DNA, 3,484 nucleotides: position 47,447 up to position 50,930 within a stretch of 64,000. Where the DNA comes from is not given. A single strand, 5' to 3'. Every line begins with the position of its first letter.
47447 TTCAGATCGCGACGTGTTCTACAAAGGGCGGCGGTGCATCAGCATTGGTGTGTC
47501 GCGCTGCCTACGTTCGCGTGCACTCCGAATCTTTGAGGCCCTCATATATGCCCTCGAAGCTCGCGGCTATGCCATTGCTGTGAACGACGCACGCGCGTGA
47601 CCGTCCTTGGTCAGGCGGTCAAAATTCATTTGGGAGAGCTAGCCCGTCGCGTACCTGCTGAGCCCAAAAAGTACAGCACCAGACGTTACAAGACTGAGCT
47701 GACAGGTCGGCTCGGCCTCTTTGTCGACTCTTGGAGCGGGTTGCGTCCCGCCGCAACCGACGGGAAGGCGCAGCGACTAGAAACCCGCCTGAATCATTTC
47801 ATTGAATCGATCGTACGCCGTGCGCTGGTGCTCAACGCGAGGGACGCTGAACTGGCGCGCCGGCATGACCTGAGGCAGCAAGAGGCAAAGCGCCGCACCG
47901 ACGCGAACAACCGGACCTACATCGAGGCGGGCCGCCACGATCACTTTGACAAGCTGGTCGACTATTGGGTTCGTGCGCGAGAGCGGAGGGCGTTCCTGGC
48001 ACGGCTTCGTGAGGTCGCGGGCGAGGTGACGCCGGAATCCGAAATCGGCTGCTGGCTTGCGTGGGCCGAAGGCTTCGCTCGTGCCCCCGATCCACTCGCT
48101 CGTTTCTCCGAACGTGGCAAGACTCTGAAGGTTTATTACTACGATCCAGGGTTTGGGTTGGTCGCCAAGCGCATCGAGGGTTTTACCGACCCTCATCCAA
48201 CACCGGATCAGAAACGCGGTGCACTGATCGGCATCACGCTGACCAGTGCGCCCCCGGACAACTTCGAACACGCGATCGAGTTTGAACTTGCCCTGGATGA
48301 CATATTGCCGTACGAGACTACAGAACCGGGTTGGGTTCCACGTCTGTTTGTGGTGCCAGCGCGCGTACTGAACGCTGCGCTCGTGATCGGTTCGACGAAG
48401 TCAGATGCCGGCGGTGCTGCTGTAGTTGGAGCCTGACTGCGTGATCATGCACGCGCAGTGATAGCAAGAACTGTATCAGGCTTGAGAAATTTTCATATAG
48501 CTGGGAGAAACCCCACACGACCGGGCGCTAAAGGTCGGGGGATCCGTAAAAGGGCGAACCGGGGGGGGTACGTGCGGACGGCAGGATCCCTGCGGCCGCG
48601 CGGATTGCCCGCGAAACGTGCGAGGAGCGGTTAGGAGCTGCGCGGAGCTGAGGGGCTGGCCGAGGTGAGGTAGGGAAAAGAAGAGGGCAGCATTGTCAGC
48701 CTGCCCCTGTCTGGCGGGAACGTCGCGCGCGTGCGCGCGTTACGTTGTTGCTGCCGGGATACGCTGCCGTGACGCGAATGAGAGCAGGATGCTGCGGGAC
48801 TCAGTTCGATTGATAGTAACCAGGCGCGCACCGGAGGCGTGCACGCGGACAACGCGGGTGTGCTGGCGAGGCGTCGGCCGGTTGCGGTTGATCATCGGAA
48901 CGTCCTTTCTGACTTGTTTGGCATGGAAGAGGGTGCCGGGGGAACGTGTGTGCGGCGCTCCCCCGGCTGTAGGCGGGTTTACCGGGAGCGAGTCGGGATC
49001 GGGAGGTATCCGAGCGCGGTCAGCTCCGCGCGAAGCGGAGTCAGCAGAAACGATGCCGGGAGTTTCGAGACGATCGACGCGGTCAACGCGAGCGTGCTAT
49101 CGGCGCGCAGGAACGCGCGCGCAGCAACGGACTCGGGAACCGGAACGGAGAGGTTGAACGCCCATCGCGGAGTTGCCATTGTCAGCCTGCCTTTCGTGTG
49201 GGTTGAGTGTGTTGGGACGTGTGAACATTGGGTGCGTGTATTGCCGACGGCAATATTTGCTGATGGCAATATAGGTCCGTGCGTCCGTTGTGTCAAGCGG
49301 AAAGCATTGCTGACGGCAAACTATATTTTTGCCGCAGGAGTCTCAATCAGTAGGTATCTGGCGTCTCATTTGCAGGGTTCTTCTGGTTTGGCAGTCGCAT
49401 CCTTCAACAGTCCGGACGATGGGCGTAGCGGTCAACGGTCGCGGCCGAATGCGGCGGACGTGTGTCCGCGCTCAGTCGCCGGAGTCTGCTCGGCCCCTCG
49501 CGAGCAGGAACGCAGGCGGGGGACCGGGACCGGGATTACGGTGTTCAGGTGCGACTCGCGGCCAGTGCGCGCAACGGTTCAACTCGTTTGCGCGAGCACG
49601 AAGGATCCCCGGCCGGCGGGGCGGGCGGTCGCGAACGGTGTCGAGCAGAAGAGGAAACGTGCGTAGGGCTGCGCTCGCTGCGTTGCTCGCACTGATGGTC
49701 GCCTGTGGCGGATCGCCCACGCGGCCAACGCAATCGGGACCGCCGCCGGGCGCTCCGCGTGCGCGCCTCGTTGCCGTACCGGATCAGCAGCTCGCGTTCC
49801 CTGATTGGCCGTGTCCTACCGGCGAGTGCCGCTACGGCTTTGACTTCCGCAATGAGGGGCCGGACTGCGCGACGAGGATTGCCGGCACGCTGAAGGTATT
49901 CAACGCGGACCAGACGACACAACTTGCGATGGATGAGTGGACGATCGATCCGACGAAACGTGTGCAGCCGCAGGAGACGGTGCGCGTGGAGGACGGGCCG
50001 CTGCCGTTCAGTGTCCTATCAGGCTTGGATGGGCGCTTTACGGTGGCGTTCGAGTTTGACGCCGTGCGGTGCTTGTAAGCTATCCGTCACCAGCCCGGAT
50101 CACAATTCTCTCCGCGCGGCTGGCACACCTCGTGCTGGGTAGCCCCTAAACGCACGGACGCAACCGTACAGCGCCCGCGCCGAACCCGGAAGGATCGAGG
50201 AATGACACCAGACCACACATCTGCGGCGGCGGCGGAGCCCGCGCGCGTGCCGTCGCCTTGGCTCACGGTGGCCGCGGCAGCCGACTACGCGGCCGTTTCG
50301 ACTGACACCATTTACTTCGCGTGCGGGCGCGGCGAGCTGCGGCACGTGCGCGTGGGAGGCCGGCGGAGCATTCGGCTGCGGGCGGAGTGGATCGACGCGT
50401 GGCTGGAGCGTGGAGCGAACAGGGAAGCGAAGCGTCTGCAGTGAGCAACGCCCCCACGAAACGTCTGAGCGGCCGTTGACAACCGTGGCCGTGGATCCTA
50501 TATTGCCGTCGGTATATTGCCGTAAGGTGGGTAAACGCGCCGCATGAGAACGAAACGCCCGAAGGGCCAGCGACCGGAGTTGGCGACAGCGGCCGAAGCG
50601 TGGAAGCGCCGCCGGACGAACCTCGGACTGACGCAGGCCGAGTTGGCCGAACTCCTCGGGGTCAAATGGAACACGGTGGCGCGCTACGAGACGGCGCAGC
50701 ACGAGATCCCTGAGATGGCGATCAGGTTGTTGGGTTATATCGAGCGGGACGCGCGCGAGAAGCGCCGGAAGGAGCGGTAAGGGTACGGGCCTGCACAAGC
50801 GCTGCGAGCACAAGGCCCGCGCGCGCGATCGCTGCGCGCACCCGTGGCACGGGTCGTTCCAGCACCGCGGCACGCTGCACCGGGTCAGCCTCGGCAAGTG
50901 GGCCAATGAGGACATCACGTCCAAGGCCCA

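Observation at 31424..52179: ~20.7 kb integrative island in tRNA-His, bounded by 47-bp direct repeats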

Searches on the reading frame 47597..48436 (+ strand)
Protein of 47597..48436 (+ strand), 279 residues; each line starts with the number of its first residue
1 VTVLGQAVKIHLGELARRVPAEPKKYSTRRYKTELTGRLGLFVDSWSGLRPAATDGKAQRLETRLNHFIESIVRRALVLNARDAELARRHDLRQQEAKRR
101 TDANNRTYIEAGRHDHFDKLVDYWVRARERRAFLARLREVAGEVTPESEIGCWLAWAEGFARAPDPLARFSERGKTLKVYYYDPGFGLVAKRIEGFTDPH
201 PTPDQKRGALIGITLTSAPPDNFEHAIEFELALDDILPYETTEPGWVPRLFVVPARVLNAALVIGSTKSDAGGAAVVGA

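Call 7: search_protein_families(library=pfam, proteins=[window:47597-48436:+], max_evalue=0.01)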
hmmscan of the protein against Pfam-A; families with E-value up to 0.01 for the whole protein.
window:47597-48436:+ (279 aa): 0 families

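Call 49: search_protein_families(library=phrogs, proteins=[window:47597-48436:+], max_evalue=0.001)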
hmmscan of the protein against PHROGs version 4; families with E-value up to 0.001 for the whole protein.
window:47597-48436:+ (279 aa): 0 families

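Call 51: search_protein_families(library=padloc, proteins=[window:47597-48436:+], max_evalue=0.01)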
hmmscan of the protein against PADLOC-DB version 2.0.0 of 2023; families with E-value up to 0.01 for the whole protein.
window:47597-48436:+ (279 aa): 0 families

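Call 68: search_protein_families(library=ncbifam, proteins=[window:47597-48436:+], max_evalue=0.01)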
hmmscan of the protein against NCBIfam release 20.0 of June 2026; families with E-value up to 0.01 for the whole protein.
window:47597-48436:+ (279 aa): 0 families

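Call 72: search_solved_structures(query=window:47597-48436:+, max_evalue=0.01)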
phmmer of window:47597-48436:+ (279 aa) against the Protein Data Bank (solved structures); distinct sequences matched with E-value up to 0.01: 0.

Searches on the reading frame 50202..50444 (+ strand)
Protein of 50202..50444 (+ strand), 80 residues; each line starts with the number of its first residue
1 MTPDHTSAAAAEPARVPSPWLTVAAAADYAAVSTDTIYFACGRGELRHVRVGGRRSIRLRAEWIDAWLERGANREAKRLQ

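Call 7: search_protein_families(library=pfam, proteins=[window:50202-50444:+], max_evalue=0.01)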
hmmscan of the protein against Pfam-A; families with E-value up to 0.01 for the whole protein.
window:50202-50444:+ (80 aa): 1 family
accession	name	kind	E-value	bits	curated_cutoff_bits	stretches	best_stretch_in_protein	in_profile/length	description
PF12728.13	HTH_17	-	4.1e-09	37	27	1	20-71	1-50/51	Helix-turn-helix domain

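Call 68: search_protein_families(library=ncbifam, proteins=[window:50202-50444:+], max_evalue=0.01)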
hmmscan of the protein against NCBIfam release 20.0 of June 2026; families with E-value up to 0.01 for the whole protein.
window:50202-50444:+ (80 aa): 1 family
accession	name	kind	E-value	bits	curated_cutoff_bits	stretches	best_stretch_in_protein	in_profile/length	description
TIGR01764.1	excise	domain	6.1e-10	39.3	28.8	1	20-70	1-49/49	excisionase family DNA-binding protein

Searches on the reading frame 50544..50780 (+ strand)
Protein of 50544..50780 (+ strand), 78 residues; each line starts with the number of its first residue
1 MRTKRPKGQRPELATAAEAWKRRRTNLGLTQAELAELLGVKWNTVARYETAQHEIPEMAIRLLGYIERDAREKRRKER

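Call 7: search_protein_families(library=pfam, proteins=[window:50544-50780:+], max_evalue=0.01)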
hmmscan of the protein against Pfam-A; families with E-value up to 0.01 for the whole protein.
window:50544-50780:+ (78 aa): 8 families
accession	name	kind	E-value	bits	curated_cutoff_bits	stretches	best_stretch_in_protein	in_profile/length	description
PF13560.12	HTH_31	-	1.8e-07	31.8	27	1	21-61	7-48/64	Helix-turn-helix domain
PF01381.28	HTH_3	-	3.6e-07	30.6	23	1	21-55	2-36/55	Helix-turn-helix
PF15731.11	MqsA_antitoxin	-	2.2e-06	28.3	30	1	18-68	72-122/131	Antitoxin component of bacterial toxin-antitoxin system, MqsA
PF00157.23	Pou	-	0.00027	21.3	27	1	11-40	4-33/72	Pou domain - N-terminal to homeobox domain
PF13545.12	HTH_Crp_2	-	0.0025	18.2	27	1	22-47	16-41/70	Crp-like helix-turn-helix domain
PF13412.12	HTH_24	-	0.0026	17.7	21.9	0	28-48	17-37/48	Winged helix-turn-helix DNA-binding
PF13384.12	HTH_23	-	0.0053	17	24.6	0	25-47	16-36/50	Homeodomain-like domain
PF20432.4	Xre-like-HTH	-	0.0059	17.3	25.8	1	25-49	20-43/63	Antitoxin Xre-like helix-turn-helix domain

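Call 68: search_protein_families(library=ncbifam, proteins=[window:50544-50780:+], max_evalue=0.01)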
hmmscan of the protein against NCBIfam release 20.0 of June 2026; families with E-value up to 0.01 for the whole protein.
window:50544-50780:+ (78 aa): 15 families
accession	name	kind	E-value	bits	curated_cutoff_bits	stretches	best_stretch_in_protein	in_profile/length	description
TIGR03830.1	CxxCG_CxxCG_HTH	subfamily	2.6e-10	40.2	61.8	1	14-69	65-119/127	type II TA system antitoxin MqsA family protein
NF040522.1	VC1465_fam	subfamily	1.3e-07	31.7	70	1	21-66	2-47/111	VC1465 family Xer recombination activation factor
TIGR03070.1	couple_hipB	subfamily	7.2e-06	25.9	71.65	1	21-49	8-36/58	type II toxin-antitoxin system Y4mF family antitoxin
NF041951.1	phage_RstR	subfamily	1.3e-05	25.4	80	1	18-58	5-44/108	RstR family transcriptional repressor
NF003162.0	PRK04140.1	equivalog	0.00037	19.6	263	1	19-68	130-180/317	transcriptional regulator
TIGR02607.1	antidote_HigA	equivalog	0.00049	19.9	47.7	1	26-70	18-63/81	HigA family addiction module antitoxin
NF047948.1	male_kill_WMK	equivalog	0.0013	18.2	300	1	21-60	11-50/300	WO male-killing family protein Wmk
NF007257.0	PRK09706.1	subfamily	0.0017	18.2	101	1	17-54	7-44/135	transcriptional repressor DicA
NF041575.1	antitoxPezA_Strep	equivalog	0.002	18.1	290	1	20-55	6-41/158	type II toxin-antitoxin system antitoxin PezA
NF007271.0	PRK09726.1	equivalog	0.0024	17.8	79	1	17-51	14-48/88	type II toxin-antitoxin system antitoxin HipB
NF047542.1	telomere_Tap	equivalog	0.0029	16.4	600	1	12-54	15-56/695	telomere-associated protein Tap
NF041265.1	NadS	equivalog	0.0038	17.5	60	1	21-69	36-84/94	NadS family protein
TIGR00270.2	TIGR00270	equivalog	0.004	17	110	1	20-57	80-116/159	multiprotein bridging factor aMBF1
NF008109.0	PRK10856.1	equivalog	0.0057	16.4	208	1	12-70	11-69/334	cytoskeleton protein RodZ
TIGR02612.1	mob_myst_A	hypoth_equivalog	0.0064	16.4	122.6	1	13-52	22-62/150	mobile mystery protein A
